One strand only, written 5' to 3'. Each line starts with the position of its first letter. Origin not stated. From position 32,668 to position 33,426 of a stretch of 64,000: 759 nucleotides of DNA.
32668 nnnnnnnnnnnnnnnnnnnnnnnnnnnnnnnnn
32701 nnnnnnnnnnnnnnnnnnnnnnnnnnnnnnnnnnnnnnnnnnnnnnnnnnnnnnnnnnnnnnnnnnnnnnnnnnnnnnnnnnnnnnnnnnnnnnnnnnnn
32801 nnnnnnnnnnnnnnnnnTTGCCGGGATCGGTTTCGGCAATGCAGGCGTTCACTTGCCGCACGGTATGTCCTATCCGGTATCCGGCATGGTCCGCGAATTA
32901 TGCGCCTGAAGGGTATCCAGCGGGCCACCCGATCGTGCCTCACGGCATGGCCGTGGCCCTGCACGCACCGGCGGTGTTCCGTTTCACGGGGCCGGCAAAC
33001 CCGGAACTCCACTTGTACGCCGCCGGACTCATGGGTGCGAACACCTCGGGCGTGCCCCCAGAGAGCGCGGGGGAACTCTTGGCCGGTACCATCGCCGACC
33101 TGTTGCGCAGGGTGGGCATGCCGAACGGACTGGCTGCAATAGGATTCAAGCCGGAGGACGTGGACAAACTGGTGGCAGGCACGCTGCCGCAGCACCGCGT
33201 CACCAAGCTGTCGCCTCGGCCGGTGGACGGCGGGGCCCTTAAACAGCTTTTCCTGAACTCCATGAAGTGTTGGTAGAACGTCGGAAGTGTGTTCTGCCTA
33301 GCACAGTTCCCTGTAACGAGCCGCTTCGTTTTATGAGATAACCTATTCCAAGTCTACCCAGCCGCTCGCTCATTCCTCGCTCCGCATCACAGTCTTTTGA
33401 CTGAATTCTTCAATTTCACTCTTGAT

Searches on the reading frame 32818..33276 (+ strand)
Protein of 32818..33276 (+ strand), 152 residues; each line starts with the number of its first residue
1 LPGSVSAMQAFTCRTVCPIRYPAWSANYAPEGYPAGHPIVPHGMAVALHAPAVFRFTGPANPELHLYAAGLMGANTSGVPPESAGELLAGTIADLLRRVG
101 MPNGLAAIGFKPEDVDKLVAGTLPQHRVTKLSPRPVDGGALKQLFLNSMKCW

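Call 58: search_protein_families(library=pfam, proteins=[window:32818-33276:+], max_evalue=0.00001)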
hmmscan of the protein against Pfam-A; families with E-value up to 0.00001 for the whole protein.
window:32818-33276:+ (152 aa): 1 family
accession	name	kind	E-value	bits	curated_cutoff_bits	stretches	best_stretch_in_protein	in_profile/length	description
PF25137.1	ADH_Fe_C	-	7.9e-10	39.2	27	1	40-145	88-190/194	Fe-containing alcohol dehydrogenase family, C-terminal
